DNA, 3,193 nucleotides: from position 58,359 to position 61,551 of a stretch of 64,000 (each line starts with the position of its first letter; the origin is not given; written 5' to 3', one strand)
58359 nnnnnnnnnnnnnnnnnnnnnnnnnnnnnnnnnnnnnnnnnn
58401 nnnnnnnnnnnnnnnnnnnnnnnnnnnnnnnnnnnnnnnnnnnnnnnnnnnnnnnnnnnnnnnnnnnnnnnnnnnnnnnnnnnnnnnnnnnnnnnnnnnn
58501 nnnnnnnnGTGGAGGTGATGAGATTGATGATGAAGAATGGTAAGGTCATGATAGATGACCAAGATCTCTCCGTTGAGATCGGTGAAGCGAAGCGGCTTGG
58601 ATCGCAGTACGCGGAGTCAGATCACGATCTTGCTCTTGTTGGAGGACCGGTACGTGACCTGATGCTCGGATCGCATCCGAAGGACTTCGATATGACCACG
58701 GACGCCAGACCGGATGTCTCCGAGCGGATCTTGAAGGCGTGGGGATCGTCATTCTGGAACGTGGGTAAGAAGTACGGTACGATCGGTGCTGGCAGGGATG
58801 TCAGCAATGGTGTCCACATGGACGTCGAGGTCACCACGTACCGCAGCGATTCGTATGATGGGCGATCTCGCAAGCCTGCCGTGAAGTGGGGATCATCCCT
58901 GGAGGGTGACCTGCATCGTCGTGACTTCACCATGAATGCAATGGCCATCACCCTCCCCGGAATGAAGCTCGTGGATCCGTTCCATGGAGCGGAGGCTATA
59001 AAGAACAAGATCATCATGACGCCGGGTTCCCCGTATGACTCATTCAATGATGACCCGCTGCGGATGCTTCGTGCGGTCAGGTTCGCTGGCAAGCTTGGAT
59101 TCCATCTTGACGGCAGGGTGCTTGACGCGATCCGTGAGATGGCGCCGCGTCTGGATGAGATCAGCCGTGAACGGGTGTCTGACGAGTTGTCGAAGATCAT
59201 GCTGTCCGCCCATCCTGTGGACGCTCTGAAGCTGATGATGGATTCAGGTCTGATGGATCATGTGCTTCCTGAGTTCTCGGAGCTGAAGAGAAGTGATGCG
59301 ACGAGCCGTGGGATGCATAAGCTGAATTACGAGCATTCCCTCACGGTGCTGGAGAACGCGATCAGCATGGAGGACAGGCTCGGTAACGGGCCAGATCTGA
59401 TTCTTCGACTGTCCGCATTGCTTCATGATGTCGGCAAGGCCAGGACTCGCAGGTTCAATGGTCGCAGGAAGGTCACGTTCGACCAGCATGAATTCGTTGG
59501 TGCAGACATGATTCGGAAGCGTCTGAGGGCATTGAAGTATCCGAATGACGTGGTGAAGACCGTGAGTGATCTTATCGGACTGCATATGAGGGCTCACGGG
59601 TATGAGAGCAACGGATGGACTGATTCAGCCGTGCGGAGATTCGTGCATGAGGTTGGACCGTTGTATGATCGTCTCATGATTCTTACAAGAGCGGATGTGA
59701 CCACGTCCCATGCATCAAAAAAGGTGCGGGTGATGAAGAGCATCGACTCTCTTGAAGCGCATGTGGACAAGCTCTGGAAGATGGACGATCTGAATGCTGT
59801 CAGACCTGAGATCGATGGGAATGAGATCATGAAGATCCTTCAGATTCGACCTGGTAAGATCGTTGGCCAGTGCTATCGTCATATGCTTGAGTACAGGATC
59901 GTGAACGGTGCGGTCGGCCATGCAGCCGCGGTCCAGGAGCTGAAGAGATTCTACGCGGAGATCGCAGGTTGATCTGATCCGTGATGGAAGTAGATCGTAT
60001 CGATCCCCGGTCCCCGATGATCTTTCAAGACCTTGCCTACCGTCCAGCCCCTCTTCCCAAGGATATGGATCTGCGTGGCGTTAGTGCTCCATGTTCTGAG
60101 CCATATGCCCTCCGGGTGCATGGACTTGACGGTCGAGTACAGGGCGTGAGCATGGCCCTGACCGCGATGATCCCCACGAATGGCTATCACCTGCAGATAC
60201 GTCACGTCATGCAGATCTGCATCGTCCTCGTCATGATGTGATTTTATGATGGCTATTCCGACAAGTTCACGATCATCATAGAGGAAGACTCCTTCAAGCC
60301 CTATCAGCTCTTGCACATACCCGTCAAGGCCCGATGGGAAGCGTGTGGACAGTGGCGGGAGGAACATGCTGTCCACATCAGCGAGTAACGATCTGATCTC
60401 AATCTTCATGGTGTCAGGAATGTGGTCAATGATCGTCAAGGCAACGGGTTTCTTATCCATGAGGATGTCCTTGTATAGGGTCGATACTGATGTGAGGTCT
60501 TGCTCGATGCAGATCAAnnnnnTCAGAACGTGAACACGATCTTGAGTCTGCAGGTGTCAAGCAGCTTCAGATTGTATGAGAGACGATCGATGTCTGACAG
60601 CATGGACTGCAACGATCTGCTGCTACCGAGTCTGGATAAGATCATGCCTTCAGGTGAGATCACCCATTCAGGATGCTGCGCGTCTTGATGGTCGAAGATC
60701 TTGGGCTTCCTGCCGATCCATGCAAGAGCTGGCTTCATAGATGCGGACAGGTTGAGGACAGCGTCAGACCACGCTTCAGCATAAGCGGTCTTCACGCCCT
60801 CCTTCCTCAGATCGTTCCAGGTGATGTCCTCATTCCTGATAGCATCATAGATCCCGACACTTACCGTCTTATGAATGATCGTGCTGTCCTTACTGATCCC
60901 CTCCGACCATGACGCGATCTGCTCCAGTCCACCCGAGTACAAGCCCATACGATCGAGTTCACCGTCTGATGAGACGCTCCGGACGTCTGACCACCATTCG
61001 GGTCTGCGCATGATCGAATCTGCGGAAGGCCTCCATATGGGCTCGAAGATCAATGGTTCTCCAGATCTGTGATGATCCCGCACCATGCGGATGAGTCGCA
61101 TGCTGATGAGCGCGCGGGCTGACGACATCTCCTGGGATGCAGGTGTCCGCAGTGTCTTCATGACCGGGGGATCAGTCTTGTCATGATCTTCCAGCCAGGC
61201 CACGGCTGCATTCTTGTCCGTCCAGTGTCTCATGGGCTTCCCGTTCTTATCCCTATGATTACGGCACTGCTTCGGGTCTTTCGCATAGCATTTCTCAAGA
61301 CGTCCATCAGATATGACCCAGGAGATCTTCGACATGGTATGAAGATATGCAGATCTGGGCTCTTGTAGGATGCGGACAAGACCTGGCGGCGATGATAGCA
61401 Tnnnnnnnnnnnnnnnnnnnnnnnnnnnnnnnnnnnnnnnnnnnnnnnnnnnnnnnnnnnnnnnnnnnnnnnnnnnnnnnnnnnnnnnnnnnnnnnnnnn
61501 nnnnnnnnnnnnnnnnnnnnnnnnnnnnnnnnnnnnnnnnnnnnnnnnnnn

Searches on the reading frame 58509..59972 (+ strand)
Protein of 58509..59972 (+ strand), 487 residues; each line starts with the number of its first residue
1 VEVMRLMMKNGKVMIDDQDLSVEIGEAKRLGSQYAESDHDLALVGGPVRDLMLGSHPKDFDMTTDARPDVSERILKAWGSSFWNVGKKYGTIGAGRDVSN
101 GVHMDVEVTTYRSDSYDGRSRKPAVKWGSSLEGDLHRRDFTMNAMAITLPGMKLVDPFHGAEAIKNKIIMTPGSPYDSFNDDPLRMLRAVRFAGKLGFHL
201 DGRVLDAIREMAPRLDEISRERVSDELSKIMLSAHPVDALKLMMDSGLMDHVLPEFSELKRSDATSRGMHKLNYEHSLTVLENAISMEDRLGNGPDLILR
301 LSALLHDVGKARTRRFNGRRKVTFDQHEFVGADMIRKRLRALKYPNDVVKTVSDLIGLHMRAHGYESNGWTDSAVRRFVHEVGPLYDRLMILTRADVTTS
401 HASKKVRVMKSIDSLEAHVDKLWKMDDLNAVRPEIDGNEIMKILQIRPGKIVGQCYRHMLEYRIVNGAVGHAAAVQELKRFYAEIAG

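Call 13: search_protein_families(library=pfam, proteins=[window:58509-59972:+], max_evalue=0.001)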
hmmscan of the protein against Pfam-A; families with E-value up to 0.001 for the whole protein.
window:58509-59972:+ (487 aa): 4 families
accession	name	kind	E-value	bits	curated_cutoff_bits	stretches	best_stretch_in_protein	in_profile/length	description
PF01743.26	PolyA_pol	-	3.6e-28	98.9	23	1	43-169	3-125/126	Poly A polymerase head domain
PF12627.12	PolyA_pol_RNAbd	-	5e-20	71.5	22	1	197-257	1-61/64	Probable RNA and SrmB- binding site of polymerase A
PF01966.28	HD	-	5.7e-15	56.1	22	1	274-398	2-113/116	HD domain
PF13735.12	tRNA_NucTran2_2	-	0.00017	22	27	1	334-468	23-137/149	tRNA nucleotidyltransferase domain 2 putative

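Call 72: search_dna_similar(query=window:58509-59972:+, collection=phages, mode=protein, max_rows=10)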
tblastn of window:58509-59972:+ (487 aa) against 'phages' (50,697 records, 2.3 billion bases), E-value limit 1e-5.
Records with a match: 487; places in all: 490; records where one place covers at least 80% of the query: 30.
Best place of each record, by identity: <60% 487.
By first word of the organism name: Vibrio 79; Escherichia 46; Erwinia 43; Klebsiella 38; Aeromonas 36; Salmonella 30; Bacteriophage 24; Cronobacter 21; Prevotella 15; Caulobacter 13; and 44 more.
By host as written in the record: - 85; Klebsiella pneumoniae 17; Cronobacter sakazakii 16; Prevotella sp. 15; Aeromonas salmonicida 14; Erwinia amylovora 14; Caulobacter vibrioides CB15 13; Escherichia coli 10; and 163 more.
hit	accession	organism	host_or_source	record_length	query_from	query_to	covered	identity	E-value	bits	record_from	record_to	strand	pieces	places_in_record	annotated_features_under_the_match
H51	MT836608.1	Bacteriophage sp.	human fecal samples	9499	30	484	93%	49.0%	1e-131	426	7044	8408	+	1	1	record has no annotation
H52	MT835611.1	Bacteriophage sp.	human fecal samples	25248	26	482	94%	48.5%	3e-133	431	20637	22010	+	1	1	record has no annotation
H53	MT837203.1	Bacteriophage sp.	human fecal samples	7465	40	476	90%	36.0%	5e-72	254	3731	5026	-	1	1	record has no annotation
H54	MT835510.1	Bacteriophage sp.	human fecal samples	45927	28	453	87%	36.4%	2e-67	240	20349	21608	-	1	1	record has no annotation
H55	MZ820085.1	Mycobacterium phage ScoobyDoobyDoo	Mycobacterium smegmatis mc2 155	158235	30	481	93%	32.2%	8e-60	218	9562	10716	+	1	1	27: tRNA nucleotidyltransferase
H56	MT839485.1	Bacteriophage sp.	human fecal samples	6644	20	424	83%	35.6%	8e-51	192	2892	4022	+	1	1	record has no annotation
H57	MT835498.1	Bacteriophage sp.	human fecal samples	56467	44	464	86%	33.7%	2e-51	193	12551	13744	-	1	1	record has no annotation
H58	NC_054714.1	Mycobacterium phage Phabba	Mycobacterium smegmatis mc2 155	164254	28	473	92%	31.6%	2e-52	196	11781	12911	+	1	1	tRNA nucleotidyltransferase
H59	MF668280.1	Mycobacterium phage Phabba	Mycobacterium smegmatis mc2 155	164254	28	473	92%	31.6%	2e-52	196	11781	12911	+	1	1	tRNA nucleotidyltransferase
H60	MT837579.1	Bacteriophage sp.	human fecal samples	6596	9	462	93%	30.4%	3e-42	166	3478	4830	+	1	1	record has no annotation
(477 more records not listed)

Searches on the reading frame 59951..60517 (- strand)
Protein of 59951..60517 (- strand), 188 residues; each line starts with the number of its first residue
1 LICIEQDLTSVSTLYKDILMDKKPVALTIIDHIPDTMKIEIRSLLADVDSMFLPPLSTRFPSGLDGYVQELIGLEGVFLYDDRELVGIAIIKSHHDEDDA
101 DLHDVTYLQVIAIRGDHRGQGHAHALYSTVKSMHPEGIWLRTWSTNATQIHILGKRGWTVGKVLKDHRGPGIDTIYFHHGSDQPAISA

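Call 37: search_protein_families(library=pfam, proteins=[window:59951-60517:-], max_evalue=0.001)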
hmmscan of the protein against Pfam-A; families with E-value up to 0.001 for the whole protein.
window:59951-60517:- (188 aa): 2 families
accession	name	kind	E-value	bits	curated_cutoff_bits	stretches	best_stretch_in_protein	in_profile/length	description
PF00583.31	Acetyltransf_1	-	1.6e-05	25.6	20.7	1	76-157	35-115/116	Acetyltransferase (GNAT) family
PF13508.13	Acetyltransf_7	-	0.0001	23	27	1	77-151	5-75/84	Acetyltransferase (GNAT) domain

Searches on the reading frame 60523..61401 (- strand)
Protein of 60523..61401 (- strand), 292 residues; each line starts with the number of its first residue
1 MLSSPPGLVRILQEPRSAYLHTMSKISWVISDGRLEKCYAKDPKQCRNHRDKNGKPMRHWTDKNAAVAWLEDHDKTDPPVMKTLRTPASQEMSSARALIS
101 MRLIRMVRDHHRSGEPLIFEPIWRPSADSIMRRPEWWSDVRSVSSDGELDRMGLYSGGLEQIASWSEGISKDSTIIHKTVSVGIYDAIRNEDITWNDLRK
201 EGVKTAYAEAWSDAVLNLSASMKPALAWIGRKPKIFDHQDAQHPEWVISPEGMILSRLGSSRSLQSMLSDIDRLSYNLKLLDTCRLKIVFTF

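Call 37: search_protein_families(library=pfam, proteins=[window:60523-61401:-], max_evalue=0.001)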
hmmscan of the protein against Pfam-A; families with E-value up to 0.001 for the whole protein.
window:60523-61401:- (292 aa): 0 families

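Call 39: find_encoding_contigs(protein=window:60523-61401:-, flank=10000, max_places=2)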
Protein window:60523-61401:- (292 aa): 2 contigs read that carry it; 2 places shown.
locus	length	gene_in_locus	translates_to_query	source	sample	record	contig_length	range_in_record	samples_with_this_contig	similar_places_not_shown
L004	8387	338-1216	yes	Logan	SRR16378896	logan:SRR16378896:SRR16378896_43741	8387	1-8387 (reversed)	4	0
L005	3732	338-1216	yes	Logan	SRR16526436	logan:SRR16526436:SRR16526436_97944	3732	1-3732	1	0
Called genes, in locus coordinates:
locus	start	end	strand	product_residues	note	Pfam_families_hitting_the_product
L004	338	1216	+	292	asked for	-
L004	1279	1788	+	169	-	PF00583:Acetyltransf_1 (weak)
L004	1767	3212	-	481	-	PF01743:PolyA_pol, PF12627:PolyA_pol_RNAbd, PF01966:HD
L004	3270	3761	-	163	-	PF05198:IF3_N, PF00707:IF3_C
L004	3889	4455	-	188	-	-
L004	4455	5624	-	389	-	PF05496:RuvB_N (faint), PF13177:DNA_pol3_delta2, PF00004:AAA, PF12169:DNA_pol3_gamma3 (weak)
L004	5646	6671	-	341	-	-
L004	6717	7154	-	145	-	-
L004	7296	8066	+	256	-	-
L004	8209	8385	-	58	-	?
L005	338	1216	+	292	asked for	-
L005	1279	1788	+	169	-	PF00583:Acetyltransf_1 (weak)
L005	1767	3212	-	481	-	PF01743:PolyA_pol, PF12627:PolyA_pol_RNAbd, PF01966:HD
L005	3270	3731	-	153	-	?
